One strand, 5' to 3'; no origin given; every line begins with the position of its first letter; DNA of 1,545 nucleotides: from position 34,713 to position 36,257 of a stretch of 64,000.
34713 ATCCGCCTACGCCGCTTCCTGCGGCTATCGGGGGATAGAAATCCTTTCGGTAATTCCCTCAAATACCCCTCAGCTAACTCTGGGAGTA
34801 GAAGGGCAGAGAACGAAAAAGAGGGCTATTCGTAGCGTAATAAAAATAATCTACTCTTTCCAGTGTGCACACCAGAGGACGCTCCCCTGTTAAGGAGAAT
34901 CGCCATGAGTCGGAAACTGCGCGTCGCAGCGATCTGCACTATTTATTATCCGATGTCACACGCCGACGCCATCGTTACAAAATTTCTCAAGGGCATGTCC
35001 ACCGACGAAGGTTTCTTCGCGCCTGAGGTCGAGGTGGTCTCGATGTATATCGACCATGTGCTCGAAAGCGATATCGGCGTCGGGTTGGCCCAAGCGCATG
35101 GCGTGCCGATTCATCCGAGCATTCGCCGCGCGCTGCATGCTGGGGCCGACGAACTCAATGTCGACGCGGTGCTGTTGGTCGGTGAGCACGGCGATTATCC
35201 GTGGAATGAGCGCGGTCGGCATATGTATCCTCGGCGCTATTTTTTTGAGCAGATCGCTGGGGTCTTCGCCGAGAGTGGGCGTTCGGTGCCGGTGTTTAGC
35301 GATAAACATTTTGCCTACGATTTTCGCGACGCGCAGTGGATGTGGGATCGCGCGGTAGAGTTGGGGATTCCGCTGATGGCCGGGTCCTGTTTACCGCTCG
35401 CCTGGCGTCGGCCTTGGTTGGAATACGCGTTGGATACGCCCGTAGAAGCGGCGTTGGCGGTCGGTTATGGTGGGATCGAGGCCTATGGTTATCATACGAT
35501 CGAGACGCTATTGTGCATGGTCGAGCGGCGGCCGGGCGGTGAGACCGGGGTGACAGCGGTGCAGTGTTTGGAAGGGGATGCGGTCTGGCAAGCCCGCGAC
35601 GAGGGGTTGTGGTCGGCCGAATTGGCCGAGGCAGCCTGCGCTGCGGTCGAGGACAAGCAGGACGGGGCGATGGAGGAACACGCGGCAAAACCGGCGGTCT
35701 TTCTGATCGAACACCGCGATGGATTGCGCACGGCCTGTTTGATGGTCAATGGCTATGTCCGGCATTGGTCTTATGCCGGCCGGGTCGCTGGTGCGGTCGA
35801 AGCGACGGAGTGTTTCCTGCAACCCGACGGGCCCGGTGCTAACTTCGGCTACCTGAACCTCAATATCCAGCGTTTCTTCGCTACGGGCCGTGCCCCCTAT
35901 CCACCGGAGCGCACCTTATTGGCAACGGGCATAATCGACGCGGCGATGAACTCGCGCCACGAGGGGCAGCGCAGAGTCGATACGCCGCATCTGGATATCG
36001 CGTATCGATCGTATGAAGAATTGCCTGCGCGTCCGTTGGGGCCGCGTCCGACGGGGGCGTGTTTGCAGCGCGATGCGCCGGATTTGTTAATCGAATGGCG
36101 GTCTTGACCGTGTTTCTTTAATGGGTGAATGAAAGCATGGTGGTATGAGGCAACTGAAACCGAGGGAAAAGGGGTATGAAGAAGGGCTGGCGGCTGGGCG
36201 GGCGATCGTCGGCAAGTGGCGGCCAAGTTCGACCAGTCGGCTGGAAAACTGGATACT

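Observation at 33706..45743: Dense island of four PhyH-family Fe(II)/2OG oxygenases plus a fifth relic, with aldolase, dehydratase and dehydrogenase partners and three unknown proteins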

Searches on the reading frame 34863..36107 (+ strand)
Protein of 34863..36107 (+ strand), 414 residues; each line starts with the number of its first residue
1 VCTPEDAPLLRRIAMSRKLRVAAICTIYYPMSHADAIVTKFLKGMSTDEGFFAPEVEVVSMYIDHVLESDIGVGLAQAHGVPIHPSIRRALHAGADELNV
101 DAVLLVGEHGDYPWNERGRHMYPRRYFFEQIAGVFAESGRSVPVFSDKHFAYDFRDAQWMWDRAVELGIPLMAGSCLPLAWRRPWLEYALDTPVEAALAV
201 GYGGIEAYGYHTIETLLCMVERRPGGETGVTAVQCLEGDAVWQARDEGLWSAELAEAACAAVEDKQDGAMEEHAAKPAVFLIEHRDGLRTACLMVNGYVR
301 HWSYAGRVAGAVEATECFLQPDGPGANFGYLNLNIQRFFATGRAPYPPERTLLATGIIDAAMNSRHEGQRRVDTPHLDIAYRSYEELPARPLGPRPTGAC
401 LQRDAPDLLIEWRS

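Call 3: search_protein_families(library=pfam, proteins=[window:34863-36107:+], max_evalue=0.01)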
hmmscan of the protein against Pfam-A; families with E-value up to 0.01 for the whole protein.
window:34863-36107:+ (414 aa): 1 family
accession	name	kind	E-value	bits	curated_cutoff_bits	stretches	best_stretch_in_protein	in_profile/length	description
PF11011.13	DUF2849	-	0.00067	20.7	22.5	1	230-276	3-48/86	Protein of unknown function (DUF2849)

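Call 8: search_protein_families(library=ncbifam, proteins=[window:34905-36107:+], max_evalue=0.01)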
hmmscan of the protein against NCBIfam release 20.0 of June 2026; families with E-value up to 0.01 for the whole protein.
window:34905-36107:+ (400 aa): 0 families

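Call 11: find_homologous_proteins(query=window:34905-36107:+)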
Query window:34905-36107:+ (400 aa): 4458 proteins with E <= 0.001 among 8000 candidates; the best 120 are listed.
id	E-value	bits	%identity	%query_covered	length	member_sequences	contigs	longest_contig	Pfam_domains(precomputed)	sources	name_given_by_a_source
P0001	2.1e-273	925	99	100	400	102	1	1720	-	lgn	-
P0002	8.5e-243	824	88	100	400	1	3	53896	-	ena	-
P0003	2.0e-238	809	87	100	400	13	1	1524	-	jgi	jgi:hypothetical protein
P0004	1.5e-231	787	84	100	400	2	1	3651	-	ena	-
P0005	1.7e-231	786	84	100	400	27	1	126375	-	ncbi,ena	-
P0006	7.1e-224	761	82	100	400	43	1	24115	-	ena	-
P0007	4.2e-222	756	79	100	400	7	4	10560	-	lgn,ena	-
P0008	2.0e-219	747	80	100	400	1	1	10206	-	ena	-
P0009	5.9e-217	739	78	100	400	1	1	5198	-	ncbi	ncbi:MAG: hypothetical protein AB1505_34260 [Candidatus Latescibacterota bacterium]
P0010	2.8e-216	736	78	100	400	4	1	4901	-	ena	-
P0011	5.7e-216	735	78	100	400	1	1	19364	-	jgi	jgi:hypothetical protein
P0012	1.3e-214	731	78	100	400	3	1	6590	-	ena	-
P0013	3.0e-214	730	77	100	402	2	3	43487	-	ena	-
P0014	7.5e-214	728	77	100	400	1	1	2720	-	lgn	-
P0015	7.8e-213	725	78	100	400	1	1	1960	-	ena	-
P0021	4.6e-210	716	77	100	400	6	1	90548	-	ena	-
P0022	4.7e-210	716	77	99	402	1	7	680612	-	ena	-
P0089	4.0e-195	667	70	100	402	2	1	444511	-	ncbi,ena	-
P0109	8.2e-191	653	71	98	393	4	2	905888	-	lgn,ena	-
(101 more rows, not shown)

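Call 12: find_encoding_contigs(protein=P0022, flank=10000, max_places=2)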
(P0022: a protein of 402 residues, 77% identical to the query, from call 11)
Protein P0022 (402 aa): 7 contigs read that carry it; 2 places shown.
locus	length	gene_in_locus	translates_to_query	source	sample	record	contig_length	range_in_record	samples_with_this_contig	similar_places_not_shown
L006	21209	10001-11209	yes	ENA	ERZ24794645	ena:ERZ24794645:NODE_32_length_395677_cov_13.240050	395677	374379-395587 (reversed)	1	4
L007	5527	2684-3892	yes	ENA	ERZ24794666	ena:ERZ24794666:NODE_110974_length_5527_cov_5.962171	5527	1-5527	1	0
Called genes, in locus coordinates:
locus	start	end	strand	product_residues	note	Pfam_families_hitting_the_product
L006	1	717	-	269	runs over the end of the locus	?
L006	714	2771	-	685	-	PF19335:HMBD, PF25973:BSH_CzcB, PF25919:BSH_CusB, PF25944:Beta-barrel_RND, PF25954:Beta-barrel_RND_2, PF19335:HMBD, PF11827:DUF3347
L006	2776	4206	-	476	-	PF02321:OEP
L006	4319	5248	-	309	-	PF13205:Big_5 (weak), PF00034:Cytochrom_C (weak)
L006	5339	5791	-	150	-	-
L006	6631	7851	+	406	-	PF07969:Amidohydro_3 (faint), PF01979:Amidohydro_1 (weak)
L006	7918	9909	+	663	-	PF16889:Hepar_II_III_N, PF07940:Hepar_II_III_C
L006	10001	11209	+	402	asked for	-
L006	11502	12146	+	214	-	PF02525:Flavodoxin_2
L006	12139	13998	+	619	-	PF00999:Na_H_Exchanger, PF02254:TrkA_N, PF27452:KefB_C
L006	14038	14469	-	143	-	-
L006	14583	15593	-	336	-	PF13378:MR_MLE_C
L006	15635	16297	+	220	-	PF14512:TM1586_NiRdase (faint), PF00881:Nitroreductase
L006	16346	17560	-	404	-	PF04734:Ceramidase_alk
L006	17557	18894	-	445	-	PF01041:DegT_DnrJ_EryC1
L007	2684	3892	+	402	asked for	-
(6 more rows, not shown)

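Call 13: find_encoding_contigs(protein=P0109, flank=10000, max_places=2)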
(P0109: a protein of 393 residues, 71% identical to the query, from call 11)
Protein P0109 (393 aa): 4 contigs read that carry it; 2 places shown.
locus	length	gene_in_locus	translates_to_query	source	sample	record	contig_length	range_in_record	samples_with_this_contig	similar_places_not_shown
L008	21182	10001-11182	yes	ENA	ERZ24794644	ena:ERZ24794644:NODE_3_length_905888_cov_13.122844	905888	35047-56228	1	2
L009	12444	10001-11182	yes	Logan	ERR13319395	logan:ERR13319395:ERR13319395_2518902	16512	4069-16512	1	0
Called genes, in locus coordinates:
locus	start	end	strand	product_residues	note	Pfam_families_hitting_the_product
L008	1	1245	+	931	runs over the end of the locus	PF17152:CHASE8, PF00672:HAMP (faint), PF00512:HisKA, PF20274:cREC_REC (faint), PF02518:HATPase_c, PF00072:Response_reg, PF23198:PDE8A_N (faint), PF00072:Response_reg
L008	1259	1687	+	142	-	PF13581:HATPase_c_2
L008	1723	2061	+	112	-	PF01740:STAS, PF13466:STAS_2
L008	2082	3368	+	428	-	PF06134:RhaA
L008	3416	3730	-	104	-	PF02627:CMD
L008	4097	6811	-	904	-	PF16743:PliI (faint), PF01839:FG-GAP (faint), PF13517:FG-GAP_3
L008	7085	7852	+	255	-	PF00881:Nitroreductase, PF28600:Nitroreductase_C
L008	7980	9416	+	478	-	PF00884:Sulfatase, PF01663:Phosphodiest, PF16347:SGSH_C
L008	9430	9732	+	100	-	-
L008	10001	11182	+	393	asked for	-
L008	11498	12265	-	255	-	PF05721:PhyH (weak)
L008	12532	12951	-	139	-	-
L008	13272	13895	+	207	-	PF00398:RrnaAD, PF13649:Methyltransf_25 (weak), PF08242:Methyltransf_12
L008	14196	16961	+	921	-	PF06452:CBM9_1 (weak), PF19313:DUF5916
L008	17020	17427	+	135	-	PF04892:VanZ-LLP1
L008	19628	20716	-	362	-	PF01408:GFO_IDH_MocA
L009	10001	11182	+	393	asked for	-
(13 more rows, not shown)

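Call 14: find_encoding_contigs(protein=P0089, flank=10000, max_places=2)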
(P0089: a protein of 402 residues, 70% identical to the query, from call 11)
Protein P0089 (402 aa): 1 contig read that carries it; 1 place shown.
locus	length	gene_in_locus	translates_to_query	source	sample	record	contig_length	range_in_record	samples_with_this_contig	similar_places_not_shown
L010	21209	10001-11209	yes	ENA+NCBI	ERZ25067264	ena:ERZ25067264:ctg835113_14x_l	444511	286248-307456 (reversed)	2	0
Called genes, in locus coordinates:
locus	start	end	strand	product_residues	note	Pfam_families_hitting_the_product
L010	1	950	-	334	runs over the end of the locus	PF00248:Aldo_ket_red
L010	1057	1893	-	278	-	PF05721:PhyH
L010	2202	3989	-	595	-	PF26099:DUF8034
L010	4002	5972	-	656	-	PF26099:DUF8034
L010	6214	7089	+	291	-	PF02585:PIG-L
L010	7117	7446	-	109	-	PF13860:FlgD_ig (weak)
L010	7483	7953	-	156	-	PF05048:NosD (weak), PF13229:Beta_helix (weak)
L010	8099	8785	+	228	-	-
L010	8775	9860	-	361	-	PF05547:Peptidase_M6 (weak)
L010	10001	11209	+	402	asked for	-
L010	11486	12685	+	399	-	-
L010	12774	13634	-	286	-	PF05721:PhyH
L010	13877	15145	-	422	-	PF13751:DDE_Tnp_1_6 (faint), PF05598:DUF772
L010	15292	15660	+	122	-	PF00072:Response_reg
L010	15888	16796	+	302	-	PF07715:Plug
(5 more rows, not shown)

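Call 17: find_encoding_contigs(protein=P0005, flank=10000, max_places=2)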
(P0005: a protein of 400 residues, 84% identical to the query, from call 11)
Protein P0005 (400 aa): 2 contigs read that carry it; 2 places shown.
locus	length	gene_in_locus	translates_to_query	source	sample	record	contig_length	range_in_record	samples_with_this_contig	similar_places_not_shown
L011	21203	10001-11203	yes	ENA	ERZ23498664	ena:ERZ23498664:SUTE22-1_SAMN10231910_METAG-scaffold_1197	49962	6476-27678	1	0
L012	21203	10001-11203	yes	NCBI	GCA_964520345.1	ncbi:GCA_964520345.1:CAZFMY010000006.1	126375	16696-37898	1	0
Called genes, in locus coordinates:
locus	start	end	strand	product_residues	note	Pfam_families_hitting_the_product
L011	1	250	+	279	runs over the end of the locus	PF00528:BPD_transp_1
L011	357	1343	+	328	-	PF00532:Peripla_BP_1, PF13407:Peripla_BP_4, PF13458:Peripla_BP_6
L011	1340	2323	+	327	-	PF02653:BPD_transp_2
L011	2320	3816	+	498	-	PF00005:ABC_tran, PF13304:AAA_21 (faint), PF00005:ABC_tran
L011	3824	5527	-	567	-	PF13385:Laminin_G_3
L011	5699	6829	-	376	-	PF12217:End_beta_propel (faint), PF02012:BNR (faint), PF13088:BNR_2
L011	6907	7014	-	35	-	-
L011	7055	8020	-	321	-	PF01408:GFO_IDH_MocA, PF22725:GFO_IDH_MocA_C3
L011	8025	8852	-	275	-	PF01261:AP_endonuc_2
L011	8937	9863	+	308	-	PF05721:PhyH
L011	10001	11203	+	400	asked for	-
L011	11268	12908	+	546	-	PF01839:FG-GAP (faint), PF13517:FG-GAP_3, PF07593:UnbV_ASPIC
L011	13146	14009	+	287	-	PF05721:PhyH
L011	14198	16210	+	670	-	PF20581:DUF6785, PF20580:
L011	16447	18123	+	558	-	PF13145:Rotamase_2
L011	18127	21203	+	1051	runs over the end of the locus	PF00754:F5_F8_type_C (weak), PF22633:F5_F8_type_C_2 (faint), PF13585:CHU_C (faint), PF13860:FlgD_ig (faint)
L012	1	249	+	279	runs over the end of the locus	PF00528:BPD_transp_1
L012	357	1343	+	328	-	PF00532:Peripla_BP_1, PF13407:Peripla_BP_4, PF13458:Peripla_BP_6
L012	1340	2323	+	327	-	PF02653:BPD_transp_2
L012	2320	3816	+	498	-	PF00005:ABC_tran, PF13304:AAA_21 (faint), PF00005:ABC_tran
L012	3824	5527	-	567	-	PF13385:Laminin_G_3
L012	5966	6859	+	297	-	-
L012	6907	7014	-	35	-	-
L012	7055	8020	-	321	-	PF01408:GFO_IDH_MocA, PF22725:GFO_IDH_MocA_C3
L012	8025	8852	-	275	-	PF01261:AP_endonuc_2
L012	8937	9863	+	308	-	PF05721:PhyH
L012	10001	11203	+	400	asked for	-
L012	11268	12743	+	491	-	PF01839:FG-GAP (faint), PF13517:FG-GAP_3, PF07593:UnbV_ASPIC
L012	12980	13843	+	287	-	PF05721:PhyH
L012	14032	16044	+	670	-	PF20581:DUF6785, PF20580:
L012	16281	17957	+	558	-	PF13145:Rotamase_2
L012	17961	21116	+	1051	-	PF00754:F5_F8_type_C (weak), PF22633:F5_F8_type_C_2 (faint), PF13585:CHU_C (faint), PF13860:FlgD_ig (faint)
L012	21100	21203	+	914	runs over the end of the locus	-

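Call 18: find_encoding_contigs(protein=P0021, flank=10000, max_places=2)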
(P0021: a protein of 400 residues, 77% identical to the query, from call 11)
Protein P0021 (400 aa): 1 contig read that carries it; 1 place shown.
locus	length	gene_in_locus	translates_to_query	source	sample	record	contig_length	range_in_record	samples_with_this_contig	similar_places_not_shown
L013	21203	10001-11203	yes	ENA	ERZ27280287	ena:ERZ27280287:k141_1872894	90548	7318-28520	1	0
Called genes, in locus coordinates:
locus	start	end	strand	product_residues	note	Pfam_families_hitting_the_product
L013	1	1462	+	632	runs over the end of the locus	PF13585:CHU_C, PF13860:FlgD_ig (weak)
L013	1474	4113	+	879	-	-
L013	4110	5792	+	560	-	-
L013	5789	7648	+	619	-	PF13585:CHU_C (weak)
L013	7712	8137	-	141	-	PF01844:HNH, PF14279:HNH_5 (weak)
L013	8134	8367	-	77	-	-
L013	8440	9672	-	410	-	PF01408:GFO_IDH_MocA, PF22725:GFO_IDH_MocA_C3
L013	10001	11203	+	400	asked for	-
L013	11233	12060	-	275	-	PF26549:Tricorn_N (faint)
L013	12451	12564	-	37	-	-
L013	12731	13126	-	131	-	PF00072:Response_reg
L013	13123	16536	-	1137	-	PF01590:GAF, PF00989:PAS, PF08448:PAS_4, PF13426:PAS_9, PF00989:PAS, PF13188:PAS_8, PF13426:PAS_9, PF01590:GAF, +6 more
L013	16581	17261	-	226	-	PF00072:Response_reg, PF00512:HisKA (weak)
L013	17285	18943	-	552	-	PF07238:PilZ (faint), PF12945:PilZNR, PF00072:Response_reg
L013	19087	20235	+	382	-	PF00072:Response_reg, PF07228:SpoIIE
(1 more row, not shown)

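Call 37: search_solved_structures(query=A1, max_evalue=1)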
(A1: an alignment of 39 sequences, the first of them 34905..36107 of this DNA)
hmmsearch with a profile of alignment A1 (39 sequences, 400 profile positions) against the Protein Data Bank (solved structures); distinct sequences matched with E-value up to 1: 1.
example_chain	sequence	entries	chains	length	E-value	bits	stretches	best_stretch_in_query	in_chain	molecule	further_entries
9vzc_A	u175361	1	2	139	0.069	15.2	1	246-310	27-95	Death-on-curing family protein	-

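Call 47: predict_structure(alignment_id=A1)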
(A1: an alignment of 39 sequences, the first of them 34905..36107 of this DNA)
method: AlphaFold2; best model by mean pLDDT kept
length: 400 residues; sequences in the alignment: 39
mean_pLDDT: 93.5   pTM: 0.92
mean pLDDT of the five models: 93.5, 92.9, 91.8, 91.0, 90.4
residues with pLDDT >= 90: 332; 70-90: 62; 50-70: 5; < 50: 1
segments of 3 or more residues with pLDDT < 50: none
pLDDT, mean of each block of 10 residues (from residue 1): 87 91 95 95 96 86 96 97 97 79 87 96 97 90 96 94 88 92 96 93 95 97 98 98 96 93 97 98 94 96 90 94 95 93 97 97 96 91 92 85
secondary structure, 60 per line:
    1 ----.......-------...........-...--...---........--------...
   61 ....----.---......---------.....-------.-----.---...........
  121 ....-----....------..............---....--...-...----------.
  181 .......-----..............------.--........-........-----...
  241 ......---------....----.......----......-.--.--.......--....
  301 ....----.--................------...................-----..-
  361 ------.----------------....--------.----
elements in order: E5-11 H19-29 E31-33 E36-38 E42-49 H58-64 H73-78 E88-92 H110-124 E130-133 H140-153 E157-160 E167-169 E180-187 H193-206 E216-223 H225-232 H238-246 H256-259 E264-270 E275-280 E288-294 E297-304 H312-327 H334-352 H384-387
